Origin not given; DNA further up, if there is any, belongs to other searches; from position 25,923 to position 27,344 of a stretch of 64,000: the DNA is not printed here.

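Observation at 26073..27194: NadM-type adenylyltransferase fused to a Nudix hydrolase in a phage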

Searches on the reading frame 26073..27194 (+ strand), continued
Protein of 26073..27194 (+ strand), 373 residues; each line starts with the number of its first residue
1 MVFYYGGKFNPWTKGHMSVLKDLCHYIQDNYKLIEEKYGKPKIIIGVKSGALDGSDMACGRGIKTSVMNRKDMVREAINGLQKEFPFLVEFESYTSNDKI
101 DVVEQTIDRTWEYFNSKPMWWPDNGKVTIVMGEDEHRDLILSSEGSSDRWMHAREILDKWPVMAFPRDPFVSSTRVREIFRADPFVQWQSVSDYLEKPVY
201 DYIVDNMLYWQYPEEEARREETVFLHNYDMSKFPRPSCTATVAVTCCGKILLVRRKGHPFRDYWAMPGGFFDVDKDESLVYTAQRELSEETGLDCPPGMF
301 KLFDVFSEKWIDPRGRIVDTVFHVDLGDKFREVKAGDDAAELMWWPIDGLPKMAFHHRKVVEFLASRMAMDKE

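Call 29: find_encoding_contigs(protein=P0020, flank=10000, max_places=3)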
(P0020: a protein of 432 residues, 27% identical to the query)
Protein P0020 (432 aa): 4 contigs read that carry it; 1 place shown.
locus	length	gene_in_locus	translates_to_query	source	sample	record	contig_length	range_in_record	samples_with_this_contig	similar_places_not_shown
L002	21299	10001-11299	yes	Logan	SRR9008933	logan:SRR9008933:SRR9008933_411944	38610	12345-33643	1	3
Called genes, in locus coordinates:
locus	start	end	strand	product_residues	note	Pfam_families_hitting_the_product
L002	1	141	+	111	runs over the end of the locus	-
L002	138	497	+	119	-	-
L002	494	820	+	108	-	-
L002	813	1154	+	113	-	-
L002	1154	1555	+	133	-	-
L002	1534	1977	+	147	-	-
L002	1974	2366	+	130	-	-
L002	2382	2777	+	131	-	-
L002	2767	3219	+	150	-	-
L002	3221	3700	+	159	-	-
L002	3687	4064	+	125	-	-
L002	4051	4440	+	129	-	-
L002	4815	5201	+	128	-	-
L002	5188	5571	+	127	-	-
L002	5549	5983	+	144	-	-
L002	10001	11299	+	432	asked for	PF01467:CTP_transf_like, PF00293:NUDIX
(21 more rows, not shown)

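Call 30: find_encoding_contigs(protein=P0019, flank=10000, max_places=2)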
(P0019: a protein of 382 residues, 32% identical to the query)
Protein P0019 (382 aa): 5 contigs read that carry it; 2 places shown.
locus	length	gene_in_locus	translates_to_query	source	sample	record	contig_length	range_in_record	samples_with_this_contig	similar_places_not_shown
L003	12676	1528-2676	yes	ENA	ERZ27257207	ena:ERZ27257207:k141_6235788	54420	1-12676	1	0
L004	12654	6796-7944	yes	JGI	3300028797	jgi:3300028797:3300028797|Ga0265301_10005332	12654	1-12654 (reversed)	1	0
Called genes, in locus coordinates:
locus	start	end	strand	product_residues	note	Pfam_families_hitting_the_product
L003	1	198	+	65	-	?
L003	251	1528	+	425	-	PF17767:NAPRTase_N, PF04095:NAPRTase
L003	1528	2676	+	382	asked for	PF01467:CTP_transf_like, PF00293:NUDIX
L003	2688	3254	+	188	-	PF00857:Isochorismatase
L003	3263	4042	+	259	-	PF02540:NAD_synthase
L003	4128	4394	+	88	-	-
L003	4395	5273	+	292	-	-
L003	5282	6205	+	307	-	PF04055:Radical_SAM (weak)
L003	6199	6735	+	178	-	-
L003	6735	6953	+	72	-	-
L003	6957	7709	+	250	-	PF13353:Fer4_12 (faint)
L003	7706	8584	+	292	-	-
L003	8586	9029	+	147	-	-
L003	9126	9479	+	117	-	-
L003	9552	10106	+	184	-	-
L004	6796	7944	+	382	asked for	PF01467:CTP_transf_like, PF00293:NUDIX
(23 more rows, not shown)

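Call 31: find_encoding_contigs(protein=P0015, flank=10000, max_places=2)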
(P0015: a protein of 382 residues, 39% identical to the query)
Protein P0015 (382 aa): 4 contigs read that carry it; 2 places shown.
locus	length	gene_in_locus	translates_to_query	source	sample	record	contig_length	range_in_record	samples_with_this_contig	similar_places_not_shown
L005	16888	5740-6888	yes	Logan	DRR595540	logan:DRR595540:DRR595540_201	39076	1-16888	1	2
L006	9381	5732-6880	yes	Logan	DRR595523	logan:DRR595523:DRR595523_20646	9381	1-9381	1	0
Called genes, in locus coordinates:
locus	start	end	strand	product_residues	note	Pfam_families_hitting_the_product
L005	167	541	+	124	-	-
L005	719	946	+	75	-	-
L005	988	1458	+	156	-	-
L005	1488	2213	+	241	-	-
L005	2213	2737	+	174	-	-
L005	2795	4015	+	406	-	PF17767:NAPRTase_N, PF04095:NAPRTase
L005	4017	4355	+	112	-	PF25311:WDGH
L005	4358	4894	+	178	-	PF18143:HAD_SAK_2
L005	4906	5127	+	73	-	-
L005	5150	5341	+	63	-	-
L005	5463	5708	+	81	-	-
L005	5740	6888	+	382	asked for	PF00293:NUDIX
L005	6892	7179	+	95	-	-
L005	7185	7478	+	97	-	-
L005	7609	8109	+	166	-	-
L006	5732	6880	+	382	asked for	PF00293:NUDIX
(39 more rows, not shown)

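Call 32: find_encoding_contigs(protein=P0012, flank=10000, max_places=2)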
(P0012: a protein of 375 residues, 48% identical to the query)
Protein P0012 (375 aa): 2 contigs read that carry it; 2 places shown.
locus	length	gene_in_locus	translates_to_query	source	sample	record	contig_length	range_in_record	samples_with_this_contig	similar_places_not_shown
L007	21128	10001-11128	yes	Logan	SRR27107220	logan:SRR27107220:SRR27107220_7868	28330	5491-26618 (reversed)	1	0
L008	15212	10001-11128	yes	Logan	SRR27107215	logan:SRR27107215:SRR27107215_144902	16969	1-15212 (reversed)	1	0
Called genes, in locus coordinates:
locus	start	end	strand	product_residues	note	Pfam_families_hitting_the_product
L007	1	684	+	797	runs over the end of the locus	?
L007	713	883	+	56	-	-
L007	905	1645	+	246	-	-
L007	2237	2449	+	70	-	-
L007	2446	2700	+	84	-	-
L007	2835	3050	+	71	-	-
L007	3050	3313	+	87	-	-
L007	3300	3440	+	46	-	-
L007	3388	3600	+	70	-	-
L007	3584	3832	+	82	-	-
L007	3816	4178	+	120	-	-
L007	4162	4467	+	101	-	-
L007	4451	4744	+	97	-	-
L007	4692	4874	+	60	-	-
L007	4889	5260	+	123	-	-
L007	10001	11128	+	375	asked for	PF00293:NUDIX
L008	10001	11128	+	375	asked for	PF00293:NUDIX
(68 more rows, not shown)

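Call 33: find_encoding_contigs(protein=P0004, flank=10000, max_places=2)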
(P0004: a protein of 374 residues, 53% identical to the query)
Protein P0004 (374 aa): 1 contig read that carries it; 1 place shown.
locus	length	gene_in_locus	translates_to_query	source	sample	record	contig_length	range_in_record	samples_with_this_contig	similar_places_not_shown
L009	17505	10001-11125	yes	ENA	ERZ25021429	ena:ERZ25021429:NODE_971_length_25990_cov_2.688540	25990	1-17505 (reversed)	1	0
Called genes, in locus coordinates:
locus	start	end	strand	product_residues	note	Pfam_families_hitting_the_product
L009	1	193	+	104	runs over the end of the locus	-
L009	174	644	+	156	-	-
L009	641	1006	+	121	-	-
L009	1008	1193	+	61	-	-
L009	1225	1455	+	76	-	-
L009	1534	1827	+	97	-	-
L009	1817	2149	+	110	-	-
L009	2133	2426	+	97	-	-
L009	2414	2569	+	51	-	-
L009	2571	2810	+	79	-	-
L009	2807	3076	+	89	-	-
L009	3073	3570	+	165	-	-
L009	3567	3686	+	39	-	-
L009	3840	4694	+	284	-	PF01145:Band_7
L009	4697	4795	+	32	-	-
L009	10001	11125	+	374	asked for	PF01467:CTP_transf_like, PF00293:NUDIX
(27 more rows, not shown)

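Call 44: get_annotated_region(hit=H1, flank=4000)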
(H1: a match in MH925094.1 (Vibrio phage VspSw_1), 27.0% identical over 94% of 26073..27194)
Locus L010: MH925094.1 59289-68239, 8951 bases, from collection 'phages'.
description: UNVERIFIED: Vibrio phage VspSw_1, complete genome.
organism: Vibrio phage VspSw_1 (NCBI taxid 2484249)
taxonomy: Viruses; Duplodnaviria; Heunggongvirae; Uroviricota; Caudoviricetes; Demerecviridae; Pogseptimavirus; Pogseptimavirus VspSw1
host: Vibrio sp.; source: sewage water; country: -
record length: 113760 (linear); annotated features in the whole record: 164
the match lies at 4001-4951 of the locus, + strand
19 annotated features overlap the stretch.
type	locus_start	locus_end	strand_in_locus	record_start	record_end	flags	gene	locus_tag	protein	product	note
CDS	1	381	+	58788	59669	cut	-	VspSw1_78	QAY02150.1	hypothetical protein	hypothetical protein pp2 339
CDS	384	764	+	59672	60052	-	-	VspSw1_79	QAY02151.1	hypothetical protein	-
CDS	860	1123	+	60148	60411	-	-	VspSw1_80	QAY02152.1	hypothetical protein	-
CDS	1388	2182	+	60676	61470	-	-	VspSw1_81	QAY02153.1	hypothetical protein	hypothetical protein pVp-1 0100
CDS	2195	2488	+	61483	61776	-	-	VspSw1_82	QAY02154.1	hypothetical protein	-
CDS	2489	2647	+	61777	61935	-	-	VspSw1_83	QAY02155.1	hypothetical protein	-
CDS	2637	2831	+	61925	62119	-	-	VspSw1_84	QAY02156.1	hypothetical protein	-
CDS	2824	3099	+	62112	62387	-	-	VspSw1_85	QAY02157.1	hypothetical protein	-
CDS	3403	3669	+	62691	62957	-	-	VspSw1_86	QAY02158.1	hypothetical protein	-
misc_feature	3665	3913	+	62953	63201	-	-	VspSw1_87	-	-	similar to hypothetical protein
CDS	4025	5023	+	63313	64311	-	-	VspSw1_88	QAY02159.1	bifunctional nicotinamide mononucleotide adenylyltransferase/ADP-ribose pyrophosphatase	-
CDS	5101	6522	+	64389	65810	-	-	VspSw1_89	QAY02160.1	nicotinamide phosphoribosyltransferase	-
misc_feature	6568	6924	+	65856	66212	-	-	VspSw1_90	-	-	similar to hypothetical protein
CDS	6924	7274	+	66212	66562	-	-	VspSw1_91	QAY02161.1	hypothetical protein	-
CDS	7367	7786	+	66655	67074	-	-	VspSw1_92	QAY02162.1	hypothetical protein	-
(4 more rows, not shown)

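Call 45: get_annotated_region(hit=H17, flank=4000)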
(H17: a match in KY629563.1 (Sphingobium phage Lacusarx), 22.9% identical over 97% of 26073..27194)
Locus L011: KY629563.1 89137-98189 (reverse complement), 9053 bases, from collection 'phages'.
description: Sphingobium phage Lacusarx, complete genome.
organism: Sphingobium phage Lacusarx (NCBI taxid 1980139)
taxonomy: Viruses; Duplodnaviria; Heunggongvirae; Uroviricota; Caudoviricetes; Lacusarxvirus; Lacusarxvirus lacusarx
host: Sphingobium sp. IP1; source: Skaevinge wastewater treatment plant; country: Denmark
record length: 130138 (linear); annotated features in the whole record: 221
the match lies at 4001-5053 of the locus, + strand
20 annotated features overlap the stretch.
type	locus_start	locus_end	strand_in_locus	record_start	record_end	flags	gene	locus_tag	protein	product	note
CDS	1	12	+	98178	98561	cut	-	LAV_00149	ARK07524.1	hypothetical protein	-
CDS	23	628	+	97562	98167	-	-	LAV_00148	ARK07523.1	hypothetical protein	-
CDS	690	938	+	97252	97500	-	-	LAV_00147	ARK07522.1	hypothetical protein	-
CDS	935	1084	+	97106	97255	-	-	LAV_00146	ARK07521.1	hypothetical protein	-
CDS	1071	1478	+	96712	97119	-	-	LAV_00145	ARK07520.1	hypothetical protein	-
CDS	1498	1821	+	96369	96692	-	-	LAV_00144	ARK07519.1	hypothetical protein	-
CDS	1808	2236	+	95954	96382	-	-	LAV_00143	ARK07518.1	hypothetical protein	-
CDS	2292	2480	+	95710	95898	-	-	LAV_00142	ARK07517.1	hypothetical protein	-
CDS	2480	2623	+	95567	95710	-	-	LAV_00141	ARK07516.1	hypothetical protein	-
CDS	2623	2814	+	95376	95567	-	-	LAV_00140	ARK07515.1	hypothetical protein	-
CDS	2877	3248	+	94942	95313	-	-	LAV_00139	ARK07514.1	hypothetical protein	-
CDS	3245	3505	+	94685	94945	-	-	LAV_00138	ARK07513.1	hypothetical protein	-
CDS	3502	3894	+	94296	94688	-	-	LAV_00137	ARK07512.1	hypothetical protein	-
CDS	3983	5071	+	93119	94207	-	-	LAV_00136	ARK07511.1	bifunctional NMN adenylyltransferase/nudix hydrolase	-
CDS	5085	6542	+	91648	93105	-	-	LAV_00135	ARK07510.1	putative nicotinate phosphoribosyltransferase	-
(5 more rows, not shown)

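Call 46: search_protein_families(library=ncbifam, proteins=[L010:4025-5023:+, L011:3983-5071:+, L010:5101-6522:+, L011:5085-6542:+, P0020, P0019], max_evalue=0.0001)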
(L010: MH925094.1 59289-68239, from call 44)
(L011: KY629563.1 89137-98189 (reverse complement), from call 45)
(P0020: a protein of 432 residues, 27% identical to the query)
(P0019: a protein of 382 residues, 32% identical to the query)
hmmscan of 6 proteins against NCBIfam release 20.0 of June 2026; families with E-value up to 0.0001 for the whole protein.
L010:4025-5023:+ (332 aa): 19 families
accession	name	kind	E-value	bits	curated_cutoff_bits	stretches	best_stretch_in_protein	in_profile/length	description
NF003786.0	PRK05379.1-2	equivalog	1.8e-55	188.6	397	1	10-326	19-352/354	bifunctional nicotinamide-nucleotide adenylyltransferase/Nudix hydroxylase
NF003791.0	PRK05379.2-3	equivalog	5.7e-45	154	409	1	8-325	8-336/340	bifunctional nicotinamide-nucleotide adenylyltransferase/Nudix hydroxylase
NF003788.0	PRK05379.1-5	equivalog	4.8e-42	144.5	354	1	10-323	10-345/351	bifunctional nicotinamide-nucleotide adenylyltransferase/Nudix hydroxylase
NF003790.0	PRK05379.2-2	equivalog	3.6e-41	141.4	403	1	5-325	19-350/354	bifunctional nicotinamide mononucleotide adenylyltransferase/ADP-ribose pyrophosphatase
NF003787.0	PRK05379.1-4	equivalog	2.1e-40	138.8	449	1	10-323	14-340/346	bifunctional nicotinamide-nucleotide adenylyltransferase/Nudix hydroxylase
NF003785.0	PRK05379.1-1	equivalog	9.3e-39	133.6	418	1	10-328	7-342/347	bifunctional nicotinamide-nucleotide adenylyltransferase/Nudix hydroxylase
NF003789.0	PRK05379.2-1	equivalog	4.4e-18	65.3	355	1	4-238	6-239/312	bifunctional nicotinamide mononucleotide adenylyltransferase/ADP-ribose pyrophosphatase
TIGR01527.1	arch_NMN_Atrans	equivalog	4.1e-13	49.2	181.2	1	8-91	2-88/167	nicotinamide-nucleotide adenylyltransferase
NF002243.0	PRK01153.1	subfamily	2.2e-12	46.9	127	1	7-66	2-61/175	nicotinamide-nucleotide adenylyltransferase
NF006530.0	PRK08999.1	equivalog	2e-08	33.7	245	1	201-320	10-123/315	Nudix family hydrolase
NF041652.1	Nud_hyd_Dein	equivalog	2.4e-08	34.3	200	1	194-312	10-130/152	Nudix hydrolase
NF007834.0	PRK10546.1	equivalog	3.3e-08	33.4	156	1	202-270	8-77/135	pyrimidine (deoxy)nucleoside triphosphate diphosphatase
NF001299.0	PRK00241.1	equivalog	1.5e-07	31.2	158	1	169-262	107-198/263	NAD(+) diphosphatase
NF008044.0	PRK10776.1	equivalog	2.7e-07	30.5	148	1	203-312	10-113/130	8-oxo-dGTP diphosphatase MutT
NF010365.0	PRK13793.1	equivalog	1.2e-06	28.3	198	1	10-149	9-149/196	nicotinate-nicotinamide nucleotide adenylyltransferase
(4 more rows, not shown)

L011:3983-5071:+ (362 aa): 21 families
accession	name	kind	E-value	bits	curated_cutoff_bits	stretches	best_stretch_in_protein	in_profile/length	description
NF003786.0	PRK05379.1-2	equivalog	2e-90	303.5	397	1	3-355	15-351/354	bifunctional nicotinamide-nucleotide adenylyltransferase/Nudix hydroxylase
NF003791.0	PRK05379.2-3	equivalog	4.4e-79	266.1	409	1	2-356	5-337/340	bifunctional nicotinamide-nucleotide adenylyltransferase/Nudix hydroxylase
NF003787.0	PRK05379.1-4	equivalog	2.2e-76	257.1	449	1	3-356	10-343/346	bifunctional nicotinamide-nucleotide adenylyltransferase/Nudix hydroxylase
NF003788.0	PRK05379.1-5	equivalog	6.2e-75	252.7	354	1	2-356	5-348/351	bifunctional nicotinamide-nucleotide adenylyltransferase/Nudix hydroxylase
NF003785.0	PRK05379.1-1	equivalog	1.1e-58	199.1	418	1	1-355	1-339/347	bifunctional nicotinamide-nucleotide adenylyltransferase/Nudix hydroxylase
NF003790.0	PRK05379.2-2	equivalog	2.7e-58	197.7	403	1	5-355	22-350/354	bifunctional nicotinamide mononucleotide adenylyltransferase/ADP-ribose pyrophosphatase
NF003789.0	PRK05379.2-1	equivalog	1.1e-31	110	355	1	5-246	10-232/312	bifunctional nicotinamide mononucleotide adenylyltransferase/ADP-ribose pyrophosphatase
NF010365.0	PRK13793.1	equivalog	2.4e-30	105.6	198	1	3-195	5-180/196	nicotinate-nicotinamide nucleotide adenylyltransferase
NF002243.0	PRK01153.1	subfamily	9.7e-17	61.1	127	1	6-94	4-94/175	nicotinamide-nucleotide adenylyltransferase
TIGR01527.1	arch_NMN_Atrans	equivalog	1.3e-14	54.1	181.2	1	6-94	3-93/167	nicotinamide-nucleotide adenylyltransferase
NF006530.0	PRK08999.1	equivalog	2.5e-09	36.6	245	1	221-269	15-64/315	Nudix family hydrolase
NF007834.0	PRK10546.1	equivalog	2.1e-08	34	156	1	218-270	9-62/135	pyrimidine (deoxy)nucleoside triphosphate diphosphatase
TIGR00125.1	cyt_tran_rel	domain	2.9e-08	33.7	27.7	1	6-60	3-58/65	adenylyltransferase/cytidyltransferase family protein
NF041652.1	Nud_hyd_Dein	equivalog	1.8e-06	28.3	200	1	222-268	23-73/152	Nudix hydrolase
NF050029.2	TransRepNtr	equivalog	2.5e-06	27.1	400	1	198-269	6-83/245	ADPR responsive transcriptional repressor NtrR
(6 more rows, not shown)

L010:5101-6522:+ (473 aa): 2 families
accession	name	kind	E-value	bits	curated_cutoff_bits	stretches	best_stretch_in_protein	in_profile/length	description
NF006629.0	PRK09198.1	equivalog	9e-151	502.7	405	1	3-467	3-459/465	nicotinate phosphoribosyltransferase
TIGR01513.1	NAPRTase_put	equivalog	4.5e-05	22.5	297.4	1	96-424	85-353/452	nicotinate phosphoribosyltransferase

L011:5085-6542:+ (485 aa): 1 family
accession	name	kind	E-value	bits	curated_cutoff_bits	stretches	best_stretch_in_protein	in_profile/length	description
NF006629.0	PRK09198.1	equivalog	1.9e-135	452.2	405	1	11-473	4-459/465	nicotinate phosphoribosyltransferase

P0020 (432 aa): 20 families
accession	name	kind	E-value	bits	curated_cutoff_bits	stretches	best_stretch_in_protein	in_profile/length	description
NF003786.0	PRK05379.1-2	equivalog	2.9e-17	62.9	397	1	295-421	219-350/354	bifunctional nicotinamide-nucleotide adenylyltransferase/Nudix hydroxylase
NF050029.2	TransRepNtr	equivalog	5e-16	58.9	400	1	284-420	11-150/245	ADPR responsive transcriptional repressor NtrR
TIGR00482.1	TIGR00482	equivalog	1.5e-15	57.7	112.45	1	5-176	1-171/194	nicotinate (nicotinamide) nucleotide adenylyltransferase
NF003788.0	PRK05379.1-5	equivalog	1.6e-15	57.3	354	1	290-408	209-329/351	bifunctional nicotinamide-nucleotide adenylyltransferase/Nudix hydroxylase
NF003791.0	PRK05379.2-3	equivalog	2.1e-14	53.5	409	1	293-410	201-320/340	bifunctional nicotinamide-nucleotide adenylyltransferase/Nudix hydroxylase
NF003787.0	PRK05379.1-4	equivalog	1.4e-13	50.6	449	1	293-408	207-324/346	bifunctional nicotinamide-nucleotide adenylyltransferase/Nudix hydroxylase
NF003790.0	PRK05379.2-2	equivalog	1.4e-10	40.8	403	1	295-422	218-350/354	bifunctional nicotinamide mononucleotide adenylyltransferase/ADP-ribose pyrophosphatase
NF000840.1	PRK00071.1-3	equivalog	6.9e-10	38.7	150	1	2-210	7-200/201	nicotinate-nucleotide adenylyltransferase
NF003785.0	PRK05379.1-1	equivalog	1.3e-09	37.7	418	1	295-404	204-316/347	bifunctional nicotinamide-nucleotide adenylyltransferase/Nudix hydroxylase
NF000839.0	PRK00071.1-1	equivalog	4.4e-09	36.6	187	1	3-130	8-137/219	nicotinate-nucleotide adenylyltransferase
NF005519.0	PRK07152.1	equivalog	1.2e-08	34.3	315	1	1-215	1-191/361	nicotinate-nucleotide adenylyltransferase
NF001299.0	PRK00241.1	equivalog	7.1e-08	32.2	158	1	299-420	139-253/263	NAD(+) diphosphatase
NF041652.1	Nud_hyd_Dein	equivalog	3e-07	30.8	200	1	298-408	17-127/152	Nudix hydrolase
TIGR01510.1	coaD_prev_kdtB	equivalog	6.7e-07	29.5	103.3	1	5-80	3-70/155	pantetheine-phosphate adenylyltransferase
NF000842.0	PRK00071.2-1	equivalog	6e-06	26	167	1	5-174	6-164/191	nicotinate-nucleotide adenylyltransferase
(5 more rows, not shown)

P0019 (382 aa): 18 families
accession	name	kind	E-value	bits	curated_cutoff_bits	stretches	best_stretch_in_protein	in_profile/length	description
TIGR00482.1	TIGR00482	equivalog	1.9e-19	70.5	112.45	1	9-211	1-194/194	nicotinate (nicotinamide) nucleotide adenylyltransferase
NF003787.0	PRK05379.1-4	equivalog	4.7e-16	58.7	449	1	209-357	175-323/346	bifunctional nicotinamide-nucleotide adenylyltransferase/Nudix hydroxylase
NF003788.0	PRK05379.1-5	equivalog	6.3e-16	58.6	354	1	222-358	192-329/351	bifunctional nicotinamide-nucleotide adenylyltransferase/Nudix hydroxylase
NF003786.0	PRK05379.1-2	equivalog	1.1e-14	54.5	397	1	211-363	186-340/354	bifunctional nicotinamide-nucleotide adenylyltransferase/Nudix hydroxylase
NF003785.0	PRK05379.1-1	equivalog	1.8e-13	50.4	418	1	223-354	183-316/347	bifunctional nicotinamide-nucleotide adenylyltransferase/Nudix hydroxylase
NF005519.0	PRK07152.1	equivalog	6.3e-13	48.4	315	1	6-216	2-189/361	nicotinate-nucleotide adenylyltransferase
NF003791.0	PRK05379.2-3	equivalog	6.9e-12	45.2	409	1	211-357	170-317/340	bifunctional nicotinamide-nucleotide adenylyltransferase/Nudix hydroxylase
NF050029.2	TransRepNtr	equivalog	8.6e-12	45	400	1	223-368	5-148/245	ADPR responsive transcriptional repressor NtrR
NF000842.0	PRK00071.2-1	equivalog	1.9e-11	43.9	167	1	9-174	6-165/191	nicotinate-nucleotide adenylyltransferase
NF000840.1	PRK00071.1-3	equivalog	1.1e-10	41.3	150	1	3-213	4-200/201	nicotinate-nucleotide adenylyltransferase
NF003790.0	PRK05379.2-2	equivalog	1.2e-10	41.1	403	1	240-373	212-351/354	bifunctional nicotinamide mononucleotide adenylyltransferase/ADP-ribose pyrophosphatase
NF006961.0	PRK09438.1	equivalog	9.2e-08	31.7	103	1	247-315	12-80/151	dihydroneopterin triphosphate diphosphatase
NF011963.0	PRK15434.1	subfamily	6.3e-07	29.2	146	1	243-320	17-91/159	GDP-mannose mannosyl hydrolase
NF006530.0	PRK08999.1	equivalog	6.6e-07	28.7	245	1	251-316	14-79/315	Nudix family hydrolase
TIGR01510.1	coaD_prev_kdtB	equivalog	2.4e-06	27.6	103.3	1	8-87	2-72/155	pantetheine-phosphate adenylyltransferase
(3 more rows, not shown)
